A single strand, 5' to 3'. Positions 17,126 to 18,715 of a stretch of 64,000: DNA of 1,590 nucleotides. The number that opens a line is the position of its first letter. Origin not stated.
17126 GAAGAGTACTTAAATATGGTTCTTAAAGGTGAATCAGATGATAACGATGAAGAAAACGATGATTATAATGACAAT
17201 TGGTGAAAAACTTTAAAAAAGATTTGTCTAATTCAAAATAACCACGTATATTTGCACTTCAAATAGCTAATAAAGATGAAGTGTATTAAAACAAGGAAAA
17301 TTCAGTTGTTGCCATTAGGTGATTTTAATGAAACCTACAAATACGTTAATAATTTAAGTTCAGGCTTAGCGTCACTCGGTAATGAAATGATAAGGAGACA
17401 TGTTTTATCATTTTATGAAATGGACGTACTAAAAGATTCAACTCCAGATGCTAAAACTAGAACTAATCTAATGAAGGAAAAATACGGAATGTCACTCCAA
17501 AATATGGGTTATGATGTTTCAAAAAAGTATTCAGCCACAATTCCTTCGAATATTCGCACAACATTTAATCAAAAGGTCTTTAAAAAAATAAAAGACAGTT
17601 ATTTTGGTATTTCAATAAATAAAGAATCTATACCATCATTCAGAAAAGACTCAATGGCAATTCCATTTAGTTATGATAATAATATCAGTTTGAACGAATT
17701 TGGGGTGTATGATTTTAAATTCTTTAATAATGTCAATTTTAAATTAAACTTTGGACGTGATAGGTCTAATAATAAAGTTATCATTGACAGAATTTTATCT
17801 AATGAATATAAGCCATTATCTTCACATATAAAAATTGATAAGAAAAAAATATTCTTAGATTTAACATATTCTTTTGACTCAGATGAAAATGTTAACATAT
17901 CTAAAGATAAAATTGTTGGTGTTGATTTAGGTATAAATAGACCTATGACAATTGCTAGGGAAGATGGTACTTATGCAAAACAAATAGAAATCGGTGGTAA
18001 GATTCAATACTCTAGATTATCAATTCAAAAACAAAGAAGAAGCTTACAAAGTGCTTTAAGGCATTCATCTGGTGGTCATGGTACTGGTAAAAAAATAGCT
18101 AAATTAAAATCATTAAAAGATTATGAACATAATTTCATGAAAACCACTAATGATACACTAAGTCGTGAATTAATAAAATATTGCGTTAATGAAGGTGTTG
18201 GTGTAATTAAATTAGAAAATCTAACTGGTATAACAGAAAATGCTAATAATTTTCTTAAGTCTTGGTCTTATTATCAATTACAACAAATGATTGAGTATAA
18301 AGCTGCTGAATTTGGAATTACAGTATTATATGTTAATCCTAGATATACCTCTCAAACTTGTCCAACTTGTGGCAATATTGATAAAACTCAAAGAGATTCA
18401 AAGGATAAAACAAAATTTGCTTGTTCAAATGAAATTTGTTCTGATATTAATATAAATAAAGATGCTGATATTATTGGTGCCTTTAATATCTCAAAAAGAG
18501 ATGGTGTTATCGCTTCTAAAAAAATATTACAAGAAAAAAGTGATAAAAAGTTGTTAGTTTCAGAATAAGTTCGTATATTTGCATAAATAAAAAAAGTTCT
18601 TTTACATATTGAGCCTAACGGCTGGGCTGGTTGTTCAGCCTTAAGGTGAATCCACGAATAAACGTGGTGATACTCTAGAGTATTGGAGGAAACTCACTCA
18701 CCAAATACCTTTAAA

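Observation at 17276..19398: Phage-encoded miniature type V CRISPR system (430-aa Cas12f-like effector, tracr, 9-spacer array)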

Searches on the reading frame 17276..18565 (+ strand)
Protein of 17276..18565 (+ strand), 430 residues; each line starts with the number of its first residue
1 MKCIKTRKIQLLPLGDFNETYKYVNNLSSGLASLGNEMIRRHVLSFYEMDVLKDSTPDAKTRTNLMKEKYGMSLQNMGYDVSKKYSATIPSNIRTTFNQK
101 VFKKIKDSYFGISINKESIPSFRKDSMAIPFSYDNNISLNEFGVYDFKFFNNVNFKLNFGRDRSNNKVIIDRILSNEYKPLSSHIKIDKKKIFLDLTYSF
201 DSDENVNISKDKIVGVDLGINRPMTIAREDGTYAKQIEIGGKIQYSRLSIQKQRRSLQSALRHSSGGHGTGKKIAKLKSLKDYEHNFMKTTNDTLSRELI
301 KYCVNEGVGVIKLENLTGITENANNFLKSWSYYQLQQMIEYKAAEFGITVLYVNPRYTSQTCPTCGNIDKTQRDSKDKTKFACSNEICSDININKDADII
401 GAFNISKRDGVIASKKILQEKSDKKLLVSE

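Call 4: search_protein_families(library=pfam, proteins=[window:17276-18565:+], max_evalue=1)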
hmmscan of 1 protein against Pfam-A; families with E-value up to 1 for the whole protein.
window:17276-18565:+ (430 aa): 3 families
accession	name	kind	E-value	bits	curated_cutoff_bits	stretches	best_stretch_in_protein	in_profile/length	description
PF07282.18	Cas12f1-like_TNB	-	6.3e-19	68.3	26.3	1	332-405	1-60/60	Cas12f1-like, TNB domain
PF01385.25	OrfB_IS605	-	3.2e-09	37.4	30.5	1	210-319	15-119/120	Probable transposase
PF07754.17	HVO_2753_ZBP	-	0.17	12.2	33.2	1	351-384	8-43/46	Small zinc finger protein HVO_2753-like, Zn-binding pocket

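Call 5: search_protein_families(library=ncbifam, proteins=[window:17276-18565:+], max_evalue=1)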
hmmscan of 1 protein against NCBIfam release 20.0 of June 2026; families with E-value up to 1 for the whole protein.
window:17276-18565:+ (430 aa): 8 families
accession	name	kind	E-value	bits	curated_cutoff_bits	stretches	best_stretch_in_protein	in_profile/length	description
NF040570.1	guided_TnpB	subfamily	2.5e-50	171.9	100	1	100-408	87-389/389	RNA-guided endonuclease TnpB family protein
NF049972.1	CRISPR_Cas12f2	exception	2.5e-24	85.9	450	1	47-408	161-518/524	type V CRISPR-associated effector Cas12f2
TIGR01766.2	TIGR01766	domain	9.1e-16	58.1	32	1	285-359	2-82/82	IS200/IS605 family accessory protein TnpB-related protein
NF038281.1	IS200_TnpB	exception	6.1e-11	42.1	425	1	191-407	157-357/360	IS200/IS605 family element RNA-guided endonuclease TnpB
NF038280.1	IS607_TnpB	exception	1.8e-07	30.5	350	1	173-390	163-376/431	IS607 family element RNA-guided endonuclease TnpB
NF038192.1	V_cas_c2c8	exception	6.3e-06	25.6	350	1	334-371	419-456/457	type V CRISPR-associated protein C2c8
NF038191.1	V_Cas12k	exception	0.0065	14.9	150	1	327-352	583-608/629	type V CRISPR-associated protein Cas12k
TIGR04165.1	methano_modCys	hypoth_equivalog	0.11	12.7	60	1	360-378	8-26/50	TIGR04165 family Cys-rich peptide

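Call 9: search_solved_structures(query=window:17276-18565:+, max_evalue=0.01, show_alignments=2)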
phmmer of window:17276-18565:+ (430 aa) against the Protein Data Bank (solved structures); distinct sequences matched with E-value up to 0.01: 22.
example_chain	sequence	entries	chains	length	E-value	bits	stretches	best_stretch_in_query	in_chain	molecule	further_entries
9nzo_B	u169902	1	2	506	9.7e-52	179.4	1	75-390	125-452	Cas12f Effector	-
9nzr_A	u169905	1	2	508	9.9e-52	179.4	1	75-390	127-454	Cas12f Nuclease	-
8j12_A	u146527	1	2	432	4.6e-42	147.6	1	162-396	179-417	Transposase IS605 OrfB C-terminal domain-containing protein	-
8j3r_A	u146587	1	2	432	1.9e-41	145.6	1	162-396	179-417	Transposase IS605 OrfB C-terminal domain-containing protein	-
7wju_A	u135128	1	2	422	5.3e-41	144.1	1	162-396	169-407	OrfB_Zn_ribbon domain-containing protein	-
8dzj_A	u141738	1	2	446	6.2e-41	143.8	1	162-396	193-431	OrfB_Zn_ribbon domain-containing protein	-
8j1j_A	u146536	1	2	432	9.5e-41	143.2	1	162-396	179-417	Transposase IS605 OrfB C-terminal domain-containing protein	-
9i8y_A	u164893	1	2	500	1.5e-37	132.7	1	162-383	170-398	CRISPR-associated endodeoxyribonuclease Cas12f1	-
8hr5_A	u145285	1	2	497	3.6e-36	128.2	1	39-405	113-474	Transposase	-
9nzq_A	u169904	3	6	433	2e-35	125.7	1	76-408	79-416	Cas12f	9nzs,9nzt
9nzp_A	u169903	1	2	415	2.6e-30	108.8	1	94-416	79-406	IS200/IS605 family element transposase accessory protein TnpB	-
9n9c_A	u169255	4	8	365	1.6e-25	93.1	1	73-350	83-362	Nuclease-deactivated Cas12f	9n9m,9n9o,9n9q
7l48_A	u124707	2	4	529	3.2e-18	69.1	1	185-407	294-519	Cas12f | Cas12f1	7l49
7c7l_A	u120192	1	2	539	3.2e-17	65.8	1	180-407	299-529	CRISPR-associated protein Cas14a.1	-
9ix6_A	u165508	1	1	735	7.6e-08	34.9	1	276-423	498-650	Cas12X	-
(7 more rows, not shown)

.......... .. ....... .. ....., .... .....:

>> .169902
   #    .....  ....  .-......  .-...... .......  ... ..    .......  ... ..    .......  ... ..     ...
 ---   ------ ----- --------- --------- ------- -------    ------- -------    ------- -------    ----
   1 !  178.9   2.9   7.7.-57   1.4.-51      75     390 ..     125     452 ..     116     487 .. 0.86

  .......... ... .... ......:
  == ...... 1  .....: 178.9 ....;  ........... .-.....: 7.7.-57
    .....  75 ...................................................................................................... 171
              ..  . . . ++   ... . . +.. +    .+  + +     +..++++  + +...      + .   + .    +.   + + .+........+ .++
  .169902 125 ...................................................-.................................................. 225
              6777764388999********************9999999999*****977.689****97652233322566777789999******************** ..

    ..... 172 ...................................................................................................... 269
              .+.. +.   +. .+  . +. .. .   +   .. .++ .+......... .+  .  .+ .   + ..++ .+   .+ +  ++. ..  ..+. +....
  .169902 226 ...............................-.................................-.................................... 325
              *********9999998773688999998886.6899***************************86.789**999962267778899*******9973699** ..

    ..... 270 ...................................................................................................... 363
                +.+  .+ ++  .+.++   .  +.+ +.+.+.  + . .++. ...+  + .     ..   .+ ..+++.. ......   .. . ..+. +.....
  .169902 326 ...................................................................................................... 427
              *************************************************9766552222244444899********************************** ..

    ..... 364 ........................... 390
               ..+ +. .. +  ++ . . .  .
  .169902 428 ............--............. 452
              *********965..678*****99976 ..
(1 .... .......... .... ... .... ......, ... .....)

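Call 10: find_homologous_proteins(query=window:17276-18565:+)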
Query window:17276-18565:+ (430 aa): 331 proteins with E <= 0.001 among 6530 candidates; the best 120 are listed.
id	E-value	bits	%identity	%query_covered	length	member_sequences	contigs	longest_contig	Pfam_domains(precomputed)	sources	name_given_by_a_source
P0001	2.1e-274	928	100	98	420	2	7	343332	PF01385.26,PF07282.19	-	-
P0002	6.8e-234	794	83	100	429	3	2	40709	PF01385.26,PF07282.19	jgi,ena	jgi:IS605 OrfB family transposase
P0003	3.8e-191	653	81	83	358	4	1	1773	PF01385.26,PF07282.19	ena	-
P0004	1.2e-155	537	59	95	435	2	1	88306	PF01385.26,PF07282.19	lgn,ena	-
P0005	4.0e-153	528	58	99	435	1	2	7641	PF01385.26,PF07282.19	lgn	-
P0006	2.0e-147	509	58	99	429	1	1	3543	PF01385.26,PF07282.19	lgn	-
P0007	4.2e-146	505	56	98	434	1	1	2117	PF01385.26,PF07282.19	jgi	jgi:IS605 OrfB family transposase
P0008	3.7e-131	456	53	100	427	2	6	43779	PF01385.26,PF07282.19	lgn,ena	-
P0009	7.7e-129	448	54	95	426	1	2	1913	PF01385.26,PF07282.19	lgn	-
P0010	1.1e-123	431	53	95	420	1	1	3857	PF01385.26,PF07282.19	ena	-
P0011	9.0e-121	422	51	94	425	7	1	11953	PF01385.26,PF07282.19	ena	-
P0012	3.0e-111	390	47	95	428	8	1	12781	PF01385.26,PF07282.19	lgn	-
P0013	8.2e-111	389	48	95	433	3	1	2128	PF01385.26,PF07282.19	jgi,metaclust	metaclust:\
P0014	1.2e-109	385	48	95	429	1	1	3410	PF01385.26,PF07282.19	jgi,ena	jgi:IS605 OrfB family transposase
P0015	7.3e-106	373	46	98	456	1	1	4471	PF01385.26,PF07282.19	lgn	-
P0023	3.6e-98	347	45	95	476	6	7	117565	PF01385.26,PF07282.19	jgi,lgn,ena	jgi:IS605 OrfB family transposase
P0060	4.0e-94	334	43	95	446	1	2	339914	PF07282.19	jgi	jgi:IS605 OrfB family transposase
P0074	1.5e-92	329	41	95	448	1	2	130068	PF01385.26,PF07282.19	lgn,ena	-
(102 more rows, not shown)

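Call 11: search_dna_similar(query=window:17276-18565:+, collection=phages, mode=protein, max_rows=25)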
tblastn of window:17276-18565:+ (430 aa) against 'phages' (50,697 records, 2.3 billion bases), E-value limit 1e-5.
Records with a match: 244; places in all: 263; records where one place covers at least 80% of the query: 1.
Best place of each record, by identity: <60% 244.
By first word of the organism name: Salinibacter 182; Lactobacillus 7; Halobacterium 6; Bacteriophage 5; Salmonella 5; Escherichia 5; Bacillus 4; Sulfolobus 4; Thermus 3; Ralstonia 3; and 14 more.
By host as written in the record: Salinibacter ruber M8 182; - 16; Lactobacillus paracasei 4; Escherichia coli 4; Ralstonia pseudosolanacearum I-31 (MT043) 3; Bacillus sp. MGK1 2; Pseudoalteromonas sp. 2; Bacillus megaterium str. ATCC 43725 2; and 24 more.
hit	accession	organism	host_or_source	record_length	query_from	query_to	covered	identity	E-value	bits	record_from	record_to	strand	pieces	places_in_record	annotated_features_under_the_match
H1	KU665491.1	Bacillus phage Mgbh1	Bacillus sp. MGK1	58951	169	427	60%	34.1%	2e-32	135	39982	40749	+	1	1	transposase-like protein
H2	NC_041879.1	Bacillus phage Mgbh1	Bacillus sp. MGK1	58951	169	427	60%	34.1%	2e-32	135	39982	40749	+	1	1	transposase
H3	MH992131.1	Thermus phage TSP4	Thermus sp. TC4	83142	41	408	86%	22.8%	5e-9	64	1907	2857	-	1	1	hypothetical protein (x2)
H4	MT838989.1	Bacteriophage sp.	human fecal samples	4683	93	405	73%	26.3%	9e-17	89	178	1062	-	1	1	record has no annotation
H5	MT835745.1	Bacteriophage sp.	human fecal samples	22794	165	406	56%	33.9%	5e-30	129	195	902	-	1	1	record has no annotation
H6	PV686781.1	Alicyclobacillus phage MMB025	Alicyclobacillus acidoterrestris MMB007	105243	163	383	51%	35.7%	2e-31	133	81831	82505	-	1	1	transposase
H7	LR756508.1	uncultured phage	metagenomic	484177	163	408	57%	28.3%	1e-16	88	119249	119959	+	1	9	record has no annotation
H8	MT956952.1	Lactobacillus phage MLC-A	Lactobacillus sp.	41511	193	405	50%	32.0%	2e-14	82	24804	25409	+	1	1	transposase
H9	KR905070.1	Lactobacillus phage iLp1308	Lactobacillus paracasei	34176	193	405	50%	31.5%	8e-14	80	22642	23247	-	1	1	transposase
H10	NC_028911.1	Lactobacillus phage iLp1308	Lactobacillus paracasei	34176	193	405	50%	31.5%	8e-14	80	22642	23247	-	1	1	transposase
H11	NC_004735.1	Rhodothermus phage RM378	Rhodothermus marinus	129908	214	406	45%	34.2%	6e-23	107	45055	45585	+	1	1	transposase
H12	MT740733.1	Ralstonia phage Dimitile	Ralstonia pseudosolanacearum I-31 ...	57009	65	405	79%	18.4%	3e-7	59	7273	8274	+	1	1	transposase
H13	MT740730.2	Ralstonia phage Cimandef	Ralstonia pseudosolanacearum I-31 ...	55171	65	405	79%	18.4%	4e-7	59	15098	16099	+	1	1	transposase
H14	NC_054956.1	Ralstonia phage Cimandef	Ralstonia pseudosolanacearum I-31 ...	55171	65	405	79%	18.4%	4e-7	59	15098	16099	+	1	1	transposase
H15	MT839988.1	Bacteriophage sp.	human fecal samples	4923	184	396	50%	29.1%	1e-16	89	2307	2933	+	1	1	record has no annotation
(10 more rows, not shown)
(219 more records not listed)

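Call 15: find_encoding_contigs(protein=P0001, flank=10000, max_places=8)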
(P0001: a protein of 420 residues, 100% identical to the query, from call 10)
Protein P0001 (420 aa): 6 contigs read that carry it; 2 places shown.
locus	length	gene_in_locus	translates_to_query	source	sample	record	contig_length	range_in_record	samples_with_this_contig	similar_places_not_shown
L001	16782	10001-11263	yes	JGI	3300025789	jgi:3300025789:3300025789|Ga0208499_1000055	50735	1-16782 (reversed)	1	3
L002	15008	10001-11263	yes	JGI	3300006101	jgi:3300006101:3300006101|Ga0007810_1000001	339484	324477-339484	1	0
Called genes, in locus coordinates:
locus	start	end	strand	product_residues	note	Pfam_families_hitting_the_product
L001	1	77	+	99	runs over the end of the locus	-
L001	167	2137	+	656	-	PF07715:Plug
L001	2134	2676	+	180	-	PF04973:NMN_transporter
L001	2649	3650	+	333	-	PF08218:Citrate_ly_lig, PF13521:AAA_28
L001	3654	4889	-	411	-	PF12323:HTH_OrfB_IS605 (weak), PF01385:OrfB_IS605, PF07282:Cas12f1-like_TNB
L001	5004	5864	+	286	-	-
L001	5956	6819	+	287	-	PF04480:DUF559 (faint), PF18741:MTES_1575 (faint)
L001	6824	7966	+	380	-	PF01743:PolyA_pol, PF12627:PolyA_pol_RNAbd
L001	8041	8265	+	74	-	-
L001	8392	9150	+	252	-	-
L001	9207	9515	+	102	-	PF07661:MORN_2 (faint)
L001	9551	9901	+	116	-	-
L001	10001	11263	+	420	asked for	PF01385:OrfB_IS605, PF07282:Cas12f1-like_TNB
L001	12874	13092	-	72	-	-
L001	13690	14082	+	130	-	-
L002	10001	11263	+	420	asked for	PF01385:OrfB_IS605, PF07282:Cas12f1-like_TNB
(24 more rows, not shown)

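Call 16: find_encoding_contigs(protein=P0002, flank=10000, max_places=4)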
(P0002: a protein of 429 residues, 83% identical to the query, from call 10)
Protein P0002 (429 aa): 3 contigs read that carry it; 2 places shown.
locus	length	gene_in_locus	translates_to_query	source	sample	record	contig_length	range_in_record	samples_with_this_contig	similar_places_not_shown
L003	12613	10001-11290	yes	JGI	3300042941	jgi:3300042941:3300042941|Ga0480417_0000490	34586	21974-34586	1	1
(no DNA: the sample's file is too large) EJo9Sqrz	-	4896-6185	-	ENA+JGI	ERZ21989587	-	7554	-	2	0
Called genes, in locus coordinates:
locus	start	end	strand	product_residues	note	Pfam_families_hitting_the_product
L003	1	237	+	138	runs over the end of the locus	PF02151:UVR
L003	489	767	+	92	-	-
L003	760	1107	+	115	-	-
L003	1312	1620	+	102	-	-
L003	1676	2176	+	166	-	-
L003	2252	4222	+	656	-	PF07715:Plug, PF00593:TonB_dep_Rec_b-barrel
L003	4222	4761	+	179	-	PF04973:NMN_transporter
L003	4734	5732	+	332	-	PF08218:Citrate_ly_lig, PF13521:AAA_28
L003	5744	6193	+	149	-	-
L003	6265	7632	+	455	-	-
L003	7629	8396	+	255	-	-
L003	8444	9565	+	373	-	PF01743:PolyA_pol, PF12627:PolyA_pol_RNAbd (weak)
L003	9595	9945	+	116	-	-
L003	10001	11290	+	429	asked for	PF01385:OrfB_IS605, PF07282:Cas12f1-like_TNB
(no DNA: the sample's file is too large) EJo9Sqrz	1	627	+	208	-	?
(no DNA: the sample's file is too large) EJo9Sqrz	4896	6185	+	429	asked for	PF01385:OrfB_IS605, PF07282:Cas12f1-like_TNB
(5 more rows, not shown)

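Call 35: find_encoding_contigs(protein=P0004, flank=8000, max_places=3)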
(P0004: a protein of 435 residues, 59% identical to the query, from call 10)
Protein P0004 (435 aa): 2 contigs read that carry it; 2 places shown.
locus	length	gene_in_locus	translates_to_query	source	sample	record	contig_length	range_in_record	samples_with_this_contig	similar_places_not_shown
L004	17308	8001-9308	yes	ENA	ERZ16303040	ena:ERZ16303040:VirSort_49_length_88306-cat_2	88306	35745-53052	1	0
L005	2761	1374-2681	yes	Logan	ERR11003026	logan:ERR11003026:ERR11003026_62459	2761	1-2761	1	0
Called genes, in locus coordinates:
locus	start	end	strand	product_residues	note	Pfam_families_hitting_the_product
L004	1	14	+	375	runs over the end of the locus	PF00534:Glycos_transf_1 (faint)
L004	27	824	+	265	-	PF00535:Glycos_transf_2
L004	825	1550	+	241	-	-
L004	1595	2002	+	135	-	-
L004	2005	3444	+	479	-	-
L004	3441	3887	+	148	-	-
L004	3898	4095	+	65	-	-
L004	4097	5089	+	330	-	-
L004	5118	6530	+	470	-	-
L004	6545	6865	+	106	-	-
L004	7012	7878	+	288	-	PF13240:Zn_Ribbon_1 (weak), PF24463:DUF7577 (weak)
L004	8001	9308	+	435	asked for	PF01385:OrfB_IS605, PF07282:Cas12f1-like_TNB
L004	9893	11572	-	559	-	PF25680:Mom (weak)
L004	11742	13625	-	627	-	PF07068:Gp23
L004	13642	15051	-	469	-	-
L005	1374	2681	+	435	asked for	PF01385:OrfB_IS605, PF07282:Cas12f1-like_TNB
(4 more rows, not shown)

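Call 40: find_related_loci(query=A2, collection=viral_contigs, flank=3000)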
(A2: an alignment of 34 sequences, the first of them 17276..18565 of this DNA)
Query A2 (430 aa) in viral_contigs; peptide patterns used: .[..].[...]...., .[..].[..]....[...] (x = any residue, [..] = any of these).
88 stretches matched a pattern; 24 encode a relative of the query (tblastn E <= 1e-3); 23 distinct loci.
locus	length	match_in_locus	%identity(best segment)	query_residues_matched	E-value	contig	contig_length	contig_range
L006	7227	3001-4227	44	4-410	3e-105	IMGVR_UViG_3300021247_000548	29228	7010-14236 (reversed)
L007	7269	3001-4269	44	4-411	1e-104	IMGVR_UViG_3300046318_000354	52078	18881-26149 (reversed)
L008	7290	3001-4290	42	4-411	2e-101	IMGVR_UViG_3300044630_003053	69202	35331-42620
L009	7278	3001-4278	43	4-410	2e-101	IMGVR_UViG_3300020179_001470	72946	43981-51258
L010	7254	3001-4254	43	3-410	1e-101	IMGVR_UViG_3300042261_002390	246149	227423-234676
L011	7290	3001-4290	42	4-411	2e-101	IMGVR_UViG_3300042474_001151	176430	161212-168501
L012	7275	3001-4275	44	4-410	1e-102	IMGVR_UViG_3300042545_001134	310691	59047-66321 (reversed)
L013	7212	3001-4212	51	5-410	6e-128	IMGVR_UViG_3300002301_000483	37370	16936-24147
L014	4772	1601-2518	26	71-405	1e-20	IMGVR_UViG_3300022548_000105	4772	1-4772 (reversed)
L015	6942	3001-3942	26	67-405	7e-20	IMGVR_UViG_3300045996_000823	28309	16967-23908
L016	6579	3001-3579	33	212-408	1e-19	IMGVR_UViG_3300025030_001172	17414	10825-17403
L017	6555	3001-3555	35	213-407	2e-19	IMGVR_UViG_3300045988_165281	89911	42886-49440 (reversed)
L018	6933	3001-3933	25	67-396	1e-16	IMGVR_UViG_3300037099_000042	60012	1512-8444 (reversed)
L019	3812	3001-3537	32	212-406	2e-15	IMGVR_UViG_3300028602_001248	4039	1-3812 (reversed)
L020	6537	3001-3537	32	212-406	3e-15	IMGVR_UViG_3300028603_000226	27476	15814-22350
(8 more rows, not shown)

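Call 51: search_protein_families(library=padloc, proteins=[window:17276-18565:+], max_evalue=0.01)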
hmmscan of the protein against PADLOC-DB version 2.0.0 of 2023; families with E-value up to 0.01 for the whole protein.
window:17276-18565:+ (430 aa): 20 families
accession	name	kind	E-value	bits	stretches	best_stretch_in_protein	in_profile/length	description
PDLC01699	Cas12f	-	1.6e-89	299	1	2-415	2-398/399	CAS-V-F; effector__SPE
PDLC00932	Cas12u3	-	6.7e-89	297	1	3-415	3-394/398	Cas12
PDLC01691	Cas12f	-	3.2e-25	87.8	1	166-408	109-328/332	CAS-V-F; effector__SPE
PDLC01039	Csx1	-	1.6e-24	85.1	1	81-410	50-312/315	found elsewhere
PDLC01672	Cas12f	-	6.1e-24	82.8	1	188-409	256-478/486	CAS-V-F; effector__SPE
PDLC01673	Cas12f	-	1.4e-20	71.8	1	45-407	160-498/507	CAS-V-F; effector__SPE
PDLC01677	Cas12f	-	2.5e-18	64.4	1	147-407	244-498/506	Cas14b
PDLC01676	Cas12f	-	1.5e-11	42.3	1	169-318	235-381/387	Cas14a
PDLC00931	Cas12u2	-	6.9e-09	33.6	1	334-388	368-422/445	Cas12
PDLC00933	Cas12u4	-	9.8e-08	29.3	1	324-412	360-441/488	Cas12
PDLC01674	Cas12f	-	1.4e-07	28.9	1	194-396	161-353/389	CAS-V-F; effector__SPE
PDLC01678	Cas12f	-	1.4e-07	28.9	1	194-396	161-353/389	Cas14c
PDLC01700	Cas12f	-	3.1e-07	27.7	1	327-409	349-424/458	CAS-V-F; effector__SPE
PDLC01698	Cas12f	-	5.7e-07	27.2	1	333-406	354-406/411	CAS-V-F; effector__SPE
PDLC01701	Cas12g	-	0.00019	18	1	324-389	623-690/713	CAS-V-G; effector__SPE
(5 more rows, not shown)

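Call 67: find_encoding_contigs(protein=P0008, flank=4000, max_places=1)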
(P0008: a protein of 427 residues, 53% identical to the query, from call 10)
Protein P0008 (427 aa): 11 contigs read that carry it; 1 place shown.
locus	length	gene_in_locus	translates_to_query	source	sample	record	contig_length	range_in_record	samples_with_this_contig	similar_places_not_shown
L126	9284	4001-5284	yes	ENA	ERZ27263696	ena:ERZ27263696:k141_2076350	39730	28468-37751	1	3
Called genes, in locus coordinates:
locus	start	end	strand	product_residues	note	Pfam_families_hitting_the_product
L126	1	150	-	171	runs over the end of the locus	-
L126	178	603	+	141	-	-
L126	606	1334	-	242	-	PF04765:TOD1_MUCI70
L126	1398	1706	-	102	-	-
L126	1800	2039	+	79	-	-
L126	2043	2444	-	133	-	PF00075:RNase_H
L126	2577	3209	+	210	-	PF04545:Sigma70_r4 (faint), PF13518:HTH_28 (faint)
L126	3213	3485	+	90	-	-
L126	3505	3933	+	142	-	-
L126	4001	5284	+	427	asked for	PF01385:OrfB_IS605, PF07282:Cas12f1-like_TNB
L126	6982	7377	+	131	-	-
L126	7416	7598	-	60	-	-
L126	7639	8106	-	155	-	-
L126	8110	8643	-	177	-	-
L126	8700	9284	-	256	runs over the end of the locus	-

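Call 68: find_encoding_contigs(protein=P0012, flank=4000, max_places=1)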
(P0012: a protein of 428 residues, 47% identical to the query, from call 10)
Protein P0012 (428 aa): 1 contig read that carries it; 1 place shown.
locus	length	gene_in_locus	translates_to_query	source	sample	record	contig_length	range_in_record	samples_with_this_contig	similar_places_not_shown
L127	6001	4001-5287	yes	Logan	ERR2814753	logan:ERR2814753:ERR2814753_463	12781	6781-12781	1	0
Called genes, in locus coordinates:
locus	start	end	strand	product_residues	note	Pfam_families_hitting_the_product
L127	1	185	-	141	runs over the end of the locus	-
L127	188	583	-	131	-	-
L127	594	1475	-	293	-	PF01471:PG_binding_1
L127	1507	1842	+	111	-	-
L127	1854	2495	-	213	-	-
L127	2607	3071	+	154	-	-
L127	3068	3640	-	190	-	-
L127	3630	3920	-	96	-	-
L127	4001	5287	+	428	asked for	PF01385:OrfB_IS605, PF07282:Cas12f1-like_TNB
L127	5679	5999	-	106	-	?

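Call 69: find_encoding_contigs(protein=P0023, flank=4000, max_places=1)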
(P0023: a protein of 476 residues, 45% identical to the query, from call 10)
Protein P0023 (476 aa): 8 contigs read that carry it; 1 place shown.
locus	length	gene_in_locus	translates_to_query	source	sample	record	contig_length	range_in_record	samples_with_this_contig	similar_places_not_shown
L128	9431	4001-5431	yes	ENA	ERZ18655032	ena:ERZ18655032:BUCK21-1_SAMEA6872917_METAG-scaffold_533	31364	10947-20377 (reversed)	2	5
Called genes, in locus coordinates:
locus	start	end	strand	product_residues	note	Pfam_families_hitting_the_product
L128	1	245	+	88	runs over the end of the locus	-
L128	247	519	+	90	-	-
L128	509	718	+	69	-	-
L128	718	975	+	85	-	PF16225:DUF4884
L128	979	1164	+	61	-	-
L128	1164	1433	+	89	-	-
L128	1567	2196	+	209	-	-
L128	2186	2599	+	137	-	-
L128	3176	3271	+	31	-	-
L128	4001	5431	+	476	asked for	PF01385:OrfB_IS605 (weak), PF07282:Cas12f1-like_TNB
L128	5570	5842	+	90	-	-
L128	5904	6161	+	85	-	-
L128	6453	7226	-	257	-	-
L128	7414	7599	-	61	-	-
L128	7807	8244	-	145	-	PF03703:bPH_2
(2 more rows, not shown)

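Call 70: find_encoding_contigs(protein=P0060, flank=4000, max_places=1)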
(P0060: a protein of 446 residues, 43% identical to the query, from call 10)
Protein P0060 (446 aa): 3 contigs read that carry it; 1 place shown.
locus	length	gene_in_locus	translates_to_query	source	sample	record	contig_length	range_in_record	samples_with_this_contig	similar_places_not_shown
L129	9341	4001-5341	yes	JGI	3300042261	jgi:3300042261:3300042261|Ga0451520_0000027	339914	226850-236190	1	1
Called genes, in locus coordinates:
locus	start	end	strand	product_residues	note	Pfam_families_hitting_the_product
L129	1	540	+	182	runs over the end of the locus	-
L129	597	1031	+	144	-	-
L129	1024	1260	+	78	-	-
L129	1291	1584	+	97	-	-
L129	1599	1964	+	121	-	-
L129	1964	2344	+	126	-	-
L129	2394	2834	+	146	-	-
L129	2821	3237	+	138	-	-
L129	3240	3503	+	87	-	-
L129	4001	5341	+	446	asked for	PF07282:Cas12f1-like_TNB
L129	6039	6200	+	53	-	-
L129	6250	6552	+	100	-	-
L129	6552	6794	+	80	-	-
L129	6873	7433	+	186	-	PF01832:Glucosaminidase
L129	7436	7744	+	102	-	-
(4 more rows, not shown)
